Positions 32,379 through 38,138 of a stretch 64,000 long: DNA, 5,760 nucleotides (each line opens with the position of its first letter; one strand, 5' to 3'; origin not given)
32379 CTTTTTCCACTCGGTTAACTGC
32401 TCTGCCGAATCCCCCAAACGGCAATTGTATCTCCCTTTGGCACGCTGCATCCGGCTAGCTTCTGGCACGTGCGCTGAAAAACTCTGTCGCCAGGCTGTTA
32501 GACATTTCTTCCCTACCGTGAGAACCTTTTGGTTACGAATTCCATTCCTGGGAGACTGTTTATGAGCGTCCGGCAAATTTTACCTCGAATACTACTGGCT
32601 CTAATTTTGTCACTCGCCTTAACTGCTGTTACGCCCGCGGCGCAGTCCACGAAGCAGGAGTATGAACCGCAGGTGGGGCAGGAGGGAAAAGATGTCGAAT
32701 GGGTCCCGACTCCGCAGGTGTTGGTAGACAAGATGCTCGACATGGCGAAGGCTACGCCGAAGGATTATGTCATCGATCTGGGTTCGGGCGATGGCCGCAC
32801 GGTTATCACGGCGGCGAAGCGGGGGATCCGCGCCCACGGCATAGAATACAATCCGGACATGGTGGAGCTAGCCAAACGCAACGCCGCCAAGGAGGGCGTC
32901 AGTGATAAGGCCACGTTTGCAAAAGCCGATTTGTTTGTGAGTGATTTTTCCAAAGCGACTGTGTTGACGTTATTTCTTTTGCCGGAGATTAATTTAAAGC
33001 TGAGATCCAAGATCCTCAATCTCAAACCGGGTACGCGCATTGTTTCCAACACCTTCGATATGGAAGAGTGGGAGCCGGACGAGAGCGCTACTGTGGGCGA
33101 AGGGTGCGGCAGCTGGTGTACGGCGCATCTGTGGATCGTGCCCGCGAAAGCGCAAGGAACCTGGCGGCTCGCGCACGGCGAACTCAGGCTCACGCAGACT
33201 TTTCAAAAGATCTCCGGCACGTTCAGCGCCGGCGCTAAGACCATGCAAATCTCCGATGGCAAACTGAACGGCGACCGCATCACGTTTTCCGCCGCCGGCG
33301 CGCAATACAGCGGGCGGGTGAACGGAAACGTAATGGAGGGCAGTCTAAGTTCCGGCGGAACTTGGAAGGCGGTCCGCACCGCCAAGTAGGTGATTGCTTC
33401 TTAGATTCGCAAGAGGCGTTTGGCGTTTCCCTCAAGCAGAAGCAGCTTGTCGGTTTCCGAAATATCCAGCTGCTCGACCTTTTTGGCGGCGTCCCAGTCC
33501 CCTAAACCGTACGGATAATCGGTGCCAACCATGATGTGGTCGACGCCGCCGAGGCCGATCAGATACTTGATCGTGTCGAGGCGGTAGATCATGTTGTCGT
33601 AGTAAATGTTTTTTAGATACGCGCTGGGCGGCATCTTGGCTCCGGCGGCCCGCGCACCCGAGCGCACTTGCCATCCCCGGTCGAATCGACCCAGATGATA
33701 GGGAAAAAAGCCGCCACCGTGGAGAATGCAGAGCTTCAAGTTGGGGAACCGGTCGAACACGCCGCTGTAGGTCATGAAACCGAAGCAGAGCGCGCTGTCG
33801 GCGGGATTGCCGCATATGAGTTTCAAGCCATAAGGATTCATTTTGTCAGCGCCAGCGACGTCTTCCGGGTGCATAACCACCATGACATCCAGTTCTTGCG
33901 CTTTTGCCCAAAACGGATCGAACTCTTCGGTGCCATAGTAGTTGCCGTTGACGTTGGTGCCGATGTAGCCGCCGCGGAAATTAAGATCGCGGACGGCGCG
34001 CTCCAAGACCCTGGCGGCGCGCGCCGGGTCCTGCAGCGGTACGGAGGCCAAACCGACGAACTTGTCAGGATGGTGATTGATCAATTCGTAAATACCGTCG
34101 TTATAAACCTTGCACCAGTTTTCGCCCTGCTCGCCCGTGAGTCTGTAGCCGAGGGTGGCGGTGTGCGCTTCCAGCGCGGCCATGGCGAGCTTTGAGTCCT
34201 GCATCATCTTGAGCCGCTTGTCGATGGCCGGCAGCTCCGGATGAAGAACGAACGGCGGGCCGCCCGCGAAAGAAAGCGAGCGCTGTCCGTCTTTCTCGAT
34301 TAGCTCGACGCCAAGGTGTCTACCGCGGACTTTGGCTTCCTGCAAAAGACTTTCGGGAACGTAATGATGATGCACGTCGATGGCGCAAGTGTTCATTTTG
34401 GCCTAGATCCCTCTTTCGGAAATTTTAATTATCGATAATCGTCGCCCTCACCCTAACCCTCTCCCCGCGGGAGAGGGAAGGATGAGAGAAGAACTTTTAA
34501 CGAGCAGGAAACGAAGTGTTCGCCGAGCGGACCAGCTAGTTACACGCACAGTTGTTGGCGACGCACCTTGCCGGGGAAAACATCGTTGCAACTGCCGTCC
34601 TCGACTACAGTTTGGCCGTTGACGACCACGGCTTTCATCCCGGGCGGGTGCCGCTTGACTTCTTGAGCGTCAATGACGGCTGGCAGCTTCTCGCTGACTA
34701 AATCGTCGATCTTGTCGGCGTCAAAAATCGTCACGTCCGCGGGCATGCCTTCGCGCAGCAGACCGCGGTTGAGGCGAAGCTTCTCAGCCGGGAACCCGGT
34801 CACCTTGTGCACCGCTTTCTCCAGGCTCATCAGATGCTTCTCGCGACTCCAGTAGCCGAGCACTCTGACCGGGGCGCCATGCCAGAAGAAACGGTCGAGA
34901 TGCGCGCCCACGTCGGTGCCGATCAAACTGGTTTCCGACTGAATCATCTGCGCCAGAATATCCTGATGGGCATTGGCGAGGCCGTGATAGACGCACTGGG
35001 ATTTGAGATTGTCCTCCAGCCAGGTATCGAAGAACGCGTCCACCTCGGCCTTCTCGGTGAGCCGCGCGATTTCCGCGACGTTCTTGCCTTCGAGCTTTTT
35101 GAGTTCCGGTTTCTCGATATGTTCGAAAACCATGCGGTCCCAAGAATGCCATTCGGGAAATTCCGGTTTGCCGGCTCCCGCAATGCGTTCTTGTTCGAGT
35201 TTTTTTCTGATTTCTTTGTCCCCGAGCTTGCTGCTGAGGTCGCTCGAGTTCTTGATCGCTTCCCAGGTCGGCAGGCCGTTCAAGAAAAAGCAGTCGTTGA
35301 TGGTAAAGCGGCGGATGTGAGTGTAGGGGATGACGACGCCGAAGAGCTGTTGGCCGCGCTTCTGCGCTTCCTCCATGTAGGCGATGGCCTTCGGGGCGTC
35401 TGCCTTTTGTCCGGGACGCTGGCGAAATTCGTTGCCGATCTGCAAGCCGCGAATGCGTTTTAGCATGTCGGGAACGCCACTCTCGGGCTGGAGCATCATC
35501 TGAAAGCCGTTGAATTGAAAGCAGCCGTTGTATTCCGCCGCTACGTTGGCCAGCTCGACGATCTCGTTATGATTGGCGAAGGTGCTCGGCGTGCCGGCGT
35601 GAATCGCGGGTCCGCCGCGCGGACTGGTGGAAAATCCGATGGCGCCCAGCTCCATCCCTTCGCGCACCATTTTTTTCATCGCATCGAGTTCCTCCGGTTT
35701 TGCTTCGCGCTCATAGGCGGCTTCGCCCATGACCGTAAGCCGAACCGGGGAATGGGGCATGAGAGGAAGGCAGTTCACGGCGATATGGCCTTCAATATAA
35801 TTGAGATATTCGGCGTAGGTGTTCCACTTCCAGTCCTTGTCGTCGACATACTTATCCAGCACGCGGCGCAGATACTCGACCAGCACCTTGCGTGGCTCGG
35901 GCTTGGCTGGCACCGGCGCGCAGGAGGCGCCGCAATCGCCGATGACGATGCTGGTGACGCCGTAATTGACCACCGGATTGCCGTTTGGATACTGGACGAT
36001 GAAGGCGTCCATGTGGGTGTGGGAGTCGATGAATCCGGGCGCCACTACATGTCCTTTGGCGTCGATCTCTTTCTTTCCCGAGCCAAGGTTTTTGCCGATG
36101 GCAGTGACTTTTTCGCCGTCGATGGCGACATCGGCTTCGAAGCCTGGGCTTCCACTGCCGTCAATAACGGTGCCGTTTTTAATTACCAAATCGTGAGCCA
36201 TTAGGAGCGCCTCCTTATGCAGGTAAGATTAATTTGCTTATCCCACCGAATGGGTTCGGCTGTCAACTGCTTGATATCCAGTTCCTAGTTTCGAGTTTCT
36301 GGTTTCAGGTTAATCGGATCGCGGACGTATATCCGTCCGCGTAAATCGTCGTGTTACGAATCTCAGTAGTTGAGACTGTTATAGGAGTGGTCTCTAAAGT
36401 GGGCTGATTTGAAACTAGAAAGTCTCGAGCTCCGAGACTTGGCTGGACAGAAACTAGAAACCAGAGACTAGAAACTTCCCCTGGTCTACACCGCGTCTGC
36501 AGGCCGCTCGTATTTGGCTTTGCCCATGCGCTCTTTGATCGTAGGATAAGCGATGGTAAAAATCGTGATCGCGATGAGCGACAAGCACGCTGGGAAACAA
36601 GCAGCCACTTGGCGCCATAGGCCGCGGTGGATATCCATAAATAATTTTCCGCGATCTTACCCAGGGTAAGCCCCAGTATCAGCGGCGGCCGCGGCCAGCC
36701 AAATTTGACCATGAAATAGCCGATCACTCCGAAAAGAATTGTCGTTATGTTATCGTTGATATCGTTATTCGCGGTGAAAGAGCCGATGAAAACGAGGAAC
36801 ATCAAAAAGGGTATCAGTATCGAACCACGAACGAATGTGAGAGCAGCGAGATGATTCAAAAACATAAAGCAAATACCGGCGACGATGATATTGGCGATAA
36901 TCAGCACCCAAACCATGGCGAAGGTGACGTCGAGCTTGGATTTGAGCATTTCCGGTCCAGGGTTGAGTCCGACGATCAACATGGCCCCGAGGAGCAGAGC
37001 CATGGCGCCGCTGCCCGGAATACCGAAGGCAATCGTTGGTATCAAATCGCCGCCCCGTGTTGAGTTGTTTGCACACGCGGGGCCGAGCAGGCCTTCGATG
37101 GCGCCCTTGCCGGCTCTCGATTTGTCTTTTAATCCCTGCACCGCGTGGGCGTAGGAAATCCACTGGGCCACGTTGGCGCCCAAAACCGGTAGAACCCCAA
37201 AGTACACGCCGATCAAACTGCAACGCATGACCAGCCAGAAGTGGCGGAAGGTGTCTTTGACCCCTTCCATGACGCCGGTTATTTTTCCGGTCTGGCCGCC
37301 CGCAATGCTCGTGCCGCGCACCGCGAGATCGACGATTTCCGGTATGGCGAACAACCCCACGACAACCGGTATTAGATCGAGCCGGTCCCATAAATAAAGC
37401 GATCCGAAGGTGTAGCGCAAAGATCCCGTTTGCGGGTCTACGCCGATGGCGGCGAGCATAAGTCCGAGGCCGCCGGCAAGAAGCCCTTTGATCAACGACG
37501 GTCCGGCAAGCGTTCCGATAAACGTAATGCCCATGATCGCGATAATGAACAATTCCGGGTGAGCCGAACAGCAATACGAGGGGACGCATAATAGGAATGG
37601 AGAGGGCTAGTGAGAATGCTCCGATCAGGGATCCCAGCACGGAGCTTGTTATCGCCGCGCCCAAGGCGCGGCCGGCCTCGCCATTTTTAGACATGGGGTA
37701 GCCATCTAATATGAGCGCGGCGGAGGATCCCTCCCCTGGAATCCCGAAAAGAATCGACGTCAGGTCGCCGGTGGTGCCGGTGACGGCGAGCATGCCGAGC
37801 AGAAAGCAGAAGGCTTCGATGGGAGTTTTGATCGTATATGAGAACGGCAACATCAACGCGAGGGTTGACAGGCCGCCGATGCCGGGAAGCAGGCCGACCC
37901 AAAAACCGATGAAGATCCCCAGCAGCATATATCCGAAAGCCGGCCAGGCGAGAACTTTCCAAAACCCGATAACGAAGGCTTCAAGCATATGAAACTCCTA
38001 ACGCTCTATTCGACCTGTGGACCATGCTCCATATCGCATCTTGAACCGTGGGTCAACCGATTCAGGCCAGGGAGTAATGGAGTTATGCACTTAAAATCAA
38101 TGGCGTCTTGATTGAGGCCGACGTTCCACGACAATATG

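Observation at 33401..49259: tctB and tctA are separated by an in-line array of eight TctC/Bug binding-protein paralogs plus one remnant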

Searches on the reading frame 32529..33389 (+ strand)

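Call 4: search_protein_families(library=pfam, proteins=[window:32529-33389:+])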
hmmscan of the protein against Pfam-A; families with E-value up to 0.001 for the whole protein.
window:32529-33389:+ (286 aa): 7 families
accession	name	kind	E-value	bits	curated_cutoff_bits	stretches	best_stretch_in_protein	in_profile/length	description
PF13847.12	Methyltransf_31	-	4.2e-11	43.1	27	1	79-191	5-124/145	Methyltransferase domain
PF13649.12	Methyltransf_25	-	7e-09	36.7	27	1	81-145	1-65/97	Methyltransferase domain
PF08123.19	DOT1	-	7.3e-07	29.4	23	1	65-173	30-156/205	Histone methylation protein DOT1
PF08241.18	Methyltransf_11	-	1.6e-05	25.9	21.2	1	83-136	2-52/95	Methyltransferase domain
PF09445.16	Methyltransf_15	-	2.5e-05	24.4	22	1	80-137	3-60/165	RNA cap guanine-N2 methyltransferase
PF08242.18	Methyltransf_12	-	0.00021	22.4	30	1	82-136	1-59/98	Methyltransferase domain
PF01555.25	N6_N4_Mtase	-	0.00079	19.9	26.7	0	61-116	166-220/221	DNA methylase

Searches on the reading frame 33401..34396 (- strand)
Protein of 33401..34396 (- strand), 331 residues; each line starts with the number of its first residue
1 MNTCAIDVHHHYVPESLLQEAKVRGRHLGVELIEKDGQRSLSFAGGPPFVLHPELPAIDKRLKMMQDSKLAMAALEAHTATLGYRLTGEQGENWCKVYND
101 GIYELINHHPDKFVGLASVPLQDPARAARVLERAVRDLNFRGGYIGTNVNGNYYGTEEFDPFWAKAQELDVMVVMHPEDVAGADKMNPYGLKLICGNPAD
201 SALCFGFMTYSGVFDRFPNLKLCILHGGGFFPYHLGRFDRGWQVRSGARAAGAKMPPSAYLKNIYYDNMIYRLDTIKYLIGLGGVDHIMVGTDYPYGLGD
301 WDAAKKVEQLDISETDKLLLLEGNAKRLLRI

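Call 3: search_protein_families(library=pfam, proteins=[window:33401-34396:-])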
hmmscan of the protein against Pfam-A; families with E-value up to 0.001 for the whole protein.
window:33401-34396:- (331 aa): 1 family
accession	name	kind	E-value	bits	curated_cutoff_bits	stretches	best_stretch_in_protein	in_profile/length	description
PF04909.20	Amidohydro_2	-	3e-33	116.3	26.4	1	6-331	1-289/289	Amidohydrolase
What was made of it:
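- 33401..34396 (-): Amidohydro_2 gene, ACMSD-like (331 aa). Pfam PF04909, 116 bits (call 3).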

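Call 31: search_protein_families(library=ncbifam, proteins=[window:33401-34396:-], max_evalue=0.00001)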
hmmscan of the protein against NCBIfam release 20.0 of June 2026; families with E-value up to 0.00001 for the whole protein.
window:33401-34396:- (331 aa): 0 families

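Call 53: search_solved_structures(query=window:33401-34396:-, max_evalue=0.001)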
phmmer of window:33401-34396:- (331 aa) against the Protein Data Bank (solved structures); distinct sequences matched with E-value up to 0.001: 47.
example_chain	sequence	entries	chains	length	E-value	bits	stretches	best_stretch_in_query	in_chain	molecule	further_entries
4ign_A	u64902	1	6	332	5e-48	167.1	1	6-328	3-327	2-amino-3-carboxymuconate-6-semialdehyde decarboxylase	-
4igm_A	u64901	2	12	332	7.9e-48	166.5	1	6-328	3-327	2-amino-3-carboxymuconate-6-semialdehyde decarboxylase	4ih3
4ofc_A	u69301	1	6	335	8.2e-48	166.4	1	6-328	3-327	2-amino-3-carboxymuconate-6-semialdehyde decarboxylase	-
2wm1_A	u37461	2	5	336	8.3e-48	166.4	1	6-328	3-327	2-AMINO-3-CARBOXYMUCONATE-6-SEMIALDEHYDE DECARBOXYLASE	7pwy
8yt2_A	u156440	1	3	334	2.9e-37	131.7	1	5-329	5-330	2-amino-3-carboxymuconate 6-semialdehyde decarboxylase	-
2hbv_A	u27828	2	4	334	4e-37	131.3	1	5-329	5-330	2-amino-3-carboxymuconate 6-semialdehyde decarboxylase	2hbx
4ifk_B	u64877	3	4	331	4e-37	131.3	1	6-329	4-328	2-amino-3-carboxymuconate 6-semialdehyde decarboxylase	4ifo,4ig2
6mgs_A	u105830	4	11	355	4.7e-37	131.1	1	5-329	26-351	2-amino-3-carboxymuconate 6-semialdehyde decarboxylase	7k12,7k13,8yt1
4era_A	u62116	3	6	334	2.7e-36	128.5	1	5-329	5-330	2-amino-3-carboxymuconate 6-semialdehyde decarboxylase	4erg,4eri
4ifk_A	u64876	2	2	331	3.9e-36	128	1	6-329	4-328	2-amino-3-carboxymuconate 6-semialdehyde decarboxylase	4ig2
4ifr_A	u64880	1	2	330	4.2e-36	127.9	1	6-329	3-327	2-amino-3-carboxymuconate 6-semialdehyde decarboxylase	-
4epk_A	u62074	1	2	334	9.7e-36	126.7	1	5-329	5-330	2-amino-3-carboxymuconate 6-semialdehyde decarboxylase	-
6mgt_A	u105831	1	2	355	1.1e-35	126.5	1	5-329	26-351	2-amino-3-carboxymuconate 6-semialdehyde decarboxylase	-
3s4t_A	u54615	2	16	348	2e-24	89.5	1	57-330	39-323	Amidohydrolase 2 | Gamma-resorcylate decarboxylase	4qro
3nur_A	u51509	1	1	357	4.8e-24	88.3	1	50-319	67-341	Amidohydrolase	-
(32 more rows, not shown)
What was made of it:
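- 33401..34396 (-): PDB best hit ACMSD, E 5e-48 (call 53).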

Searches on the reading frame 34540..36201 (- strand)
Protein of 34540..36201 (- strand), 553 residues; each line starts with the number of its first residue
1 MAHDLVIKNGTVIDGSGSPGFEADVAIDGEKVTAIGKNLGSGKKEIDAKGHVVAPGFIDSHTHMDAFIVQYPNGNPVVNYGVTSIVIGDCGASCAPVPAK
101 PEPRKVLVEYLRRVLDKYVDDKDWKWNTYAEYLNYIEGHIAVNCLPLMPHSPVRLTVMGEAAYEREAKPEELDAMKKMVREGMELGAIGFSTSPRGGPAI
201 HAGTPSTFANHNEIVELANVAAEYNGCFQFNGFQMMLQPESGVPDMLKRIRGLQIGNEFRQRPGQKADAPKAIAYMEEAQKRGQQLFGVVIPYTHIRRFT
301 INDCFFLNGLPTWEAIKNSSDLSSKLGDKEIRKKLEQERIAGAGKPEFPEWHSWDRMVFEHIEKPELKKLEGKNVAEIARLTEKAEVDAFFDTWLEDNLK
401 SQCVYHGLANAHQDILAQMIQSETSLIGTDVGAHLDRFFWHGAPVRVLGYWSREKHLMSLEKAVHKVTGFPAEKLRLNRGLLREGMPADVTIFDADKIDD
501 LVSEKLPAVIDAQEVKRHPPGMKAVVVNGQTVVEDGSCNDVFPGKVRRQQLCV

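Call 3: search_protein_families(library=pfam, proteins=[window:34540-36201:-])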
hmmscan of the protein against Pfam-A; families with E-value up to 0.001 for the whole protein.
window:34540-36201:- (553 aa): 2 families
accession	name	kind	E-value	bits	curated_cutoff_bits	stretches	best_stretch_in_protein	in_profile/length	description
PF07969.17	Amidohydro_3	-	4e-28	99.6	29.7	2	44-272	1-216/472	Amidohydrolase family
PF01979.26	Amidohydro_1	-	7e-09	35.8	25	1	409-532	228-345/345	Amidohydrolase family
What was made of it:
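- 34540..36201 (-): Amidohydro_3 gene, D-aminoacylase-like (553 aa). Pfam PF07969 (call 3).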

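Call 31: search_protein_families(library=ncbifam, proteins=[window:34540-36201:-], max_evalue=0.00001)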
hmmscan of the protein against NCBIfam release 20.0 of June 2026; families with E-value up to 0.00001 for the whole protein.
window:34540-36201:- (553 aa): 46 families (the best 25 are shown)
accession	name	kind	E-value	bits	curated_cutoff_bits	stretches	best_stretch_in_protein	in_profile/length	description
NF006560.0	PRK09061.1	subfamily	1.5e-32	112.6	340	2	2-65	25-88/517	amidohydrolase family protein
NF006689.0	PRK09237.1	equivalog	3.8e-18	65.2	371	1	2-92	2-94/383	amidohydrolase/deacetylase family metallohydrolase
NF006839.0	PRK09357.1-4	equivalog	1.2e-16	60.4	576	1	5-64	2-62/422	dihydroorotase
NF009941.0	PRK13404.1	subfamily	4.1e-16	58.7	647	1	1-66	2-65/478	dihydropyrimidinase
TIGR02033.1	D-hydantoinase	equivalog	1.6e-15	57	393.25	1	6-67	2-63/454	dihydropyrimidinase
TIGR00857.1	pyrC_multi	subfamily_domain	2.8e-14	52.9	279.05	1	22-65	5-49/412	dihydroorotase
NF006844.0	PRK09357.2-5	equivalog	1.4e-13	50.7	701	1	4-65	3-65/422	dihydroorotase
NF005791.0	PRK07627.1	equivalog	3.5e-13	49.3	442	1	5-63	3-63/425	dihydroorotase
NF006845.0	PRK09357.2-6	equivalog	8.1e-13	47.8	728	1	5-65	3-65/428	dihydroorotase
TIGR03583.1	EF_0837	hypoth_equivalog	1.6e-12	47.2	432.15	1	4-92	2-90/365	amidohydrolase/deacetylase family metallohydrolase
NF005960.0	PRK08044.1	equivalog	1.9e-12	46.6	688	1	1-65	1-63/453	allantoinase AllB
NF004839.0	PRK06189.1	equivalog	3.1e-12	45.9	631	1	1-90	1-86/451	allantoinase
NF006252.0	PRK08393.1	equivalog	4.6e-12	45.7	617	1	5-67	3-66/424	N-ethylammeline chlorohydrolase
TIGR01178.1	ade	equivalog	6.6e-12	44.7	472.5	1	4-87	1-83/552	adenine deaminase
NF006837.0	PRK09357.1-2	equivalog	1.1e-11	44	575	1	6-64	4-63/428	dihydroorotase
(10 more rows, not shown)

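Call 51: search_solved_structures(query=window:34540-36201:-, max_evalue=0.00001)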
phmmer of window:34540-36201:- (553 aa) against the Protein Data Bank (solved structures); distinct sequences matched with E-value up to 0.00001: 37.
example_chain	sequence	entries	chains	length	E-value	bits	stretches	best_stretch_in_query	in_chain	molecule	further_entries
1m7j_A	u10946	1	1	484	4.6e-42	147.5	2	4-206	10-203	D-aminoacylase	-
1rjp_A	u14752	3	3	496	5.1e-42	147.3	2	4-206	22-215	D-aminoacylase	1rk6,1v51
1v4y_A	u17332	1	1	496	5.4e-42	147.3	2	4-206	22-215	D-aminoacylase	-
1rjq_A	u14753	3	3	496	2e-41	145.4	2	4-206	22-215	D-aminoacylase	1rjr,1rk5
9g5m_A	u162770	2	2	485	3.3e-37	131.5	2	4-213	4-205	Amidohydrolase family protein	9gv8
9kb1_A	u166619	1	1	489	5.3e-33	117.6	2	4-193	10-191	PpOngB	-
9kb3_A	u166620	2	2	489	1.3e-32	116.3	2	4-193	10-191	Carbohydrate de-N-acetylated protein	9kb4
3gip_A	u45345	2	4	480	6.5e-31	110.7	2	4-224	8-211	N-acyl-D-glutamate deacylase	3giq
6gde_A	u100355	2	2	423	2.6e-12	49.3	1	5-65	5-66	Dihydroorotase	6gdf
3d6n_A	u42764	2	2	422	2.7e-12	49.2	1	5-65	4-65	Dihydroorotase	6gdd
4bjh_A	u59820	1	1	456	3.2e-12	49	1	5-65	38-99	DIHYDROOROTASE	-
1xrf_A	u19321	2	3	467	3.5e-12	48.9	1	5-65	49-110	Dihydroorotase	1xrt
8hfd_A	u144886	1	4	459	5.4e-11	44.9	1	1-65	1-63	Allantoinase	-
3e74_A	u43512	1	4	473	5.5e-11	44.9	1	1-65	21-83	Allantoinase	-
3sfw_A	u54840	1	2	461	7.8e-10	41.1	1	7-66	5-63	Dihydropyrimidinase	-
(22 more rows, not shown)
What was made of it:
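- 34540..36201 (-): PDB best hit D-aminoacylase 1M7J, E 4.6e-42 (call 51).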

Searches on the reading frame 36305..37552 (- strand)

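Call 3: search_protein_families(library=pfam, proteins=[window:36305-37552:-])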
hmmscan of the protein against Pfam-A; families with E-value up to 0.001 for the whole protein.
window:36305-37552:- (415 aa): 1 family
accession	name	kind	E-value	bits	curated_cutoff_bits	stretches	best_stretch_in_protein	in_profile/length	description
PF01970.21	TctA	-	2.1e-78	264.3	28.9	1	1-293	128-423/423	Tripartite tricarboxylate transporter TctA family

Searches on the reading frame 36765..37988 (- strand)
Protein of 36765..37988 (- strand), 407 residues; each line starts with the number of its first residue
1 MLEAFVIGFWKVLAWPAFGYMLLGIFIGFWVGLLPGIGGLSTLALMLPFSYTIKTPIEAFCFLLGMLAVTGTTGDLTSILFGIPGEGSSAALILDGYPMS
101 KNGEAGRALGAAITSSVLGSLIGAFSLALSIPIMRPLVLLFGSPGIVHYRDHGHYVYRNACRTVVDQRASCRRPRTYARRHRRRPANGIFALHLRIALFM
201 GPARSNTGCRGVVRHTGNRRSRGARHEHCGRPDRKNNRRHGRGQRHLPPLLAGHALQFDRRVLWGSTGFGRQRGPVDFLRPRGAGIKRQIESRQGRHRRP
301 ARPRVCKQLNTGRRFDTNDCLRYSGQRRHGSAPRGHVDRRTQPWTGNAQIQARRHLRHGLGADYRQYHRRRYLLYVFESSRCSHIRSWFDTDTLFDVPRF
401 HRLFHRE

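Call 3: search_protein_families(library=pfam, proteins=[window:36765-37988:-])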
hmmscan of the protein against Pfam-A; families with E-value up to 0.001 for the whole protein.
window:36765-37988:- (407 aa): 1 family
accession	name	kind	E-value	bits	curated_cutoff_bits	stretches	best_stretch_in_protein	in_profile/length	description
PF01970.21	TctA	-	6.1e-31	107.9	28.9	1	19-145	2-127/423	Tripartite tricarboxylate transporter TctA family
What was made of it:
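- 36486..37988 (-): tctA, large membrane subunit, with three 1-nt insertions (37556, 36601, 36579). Pfam TctA appears in two frames (call 3).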
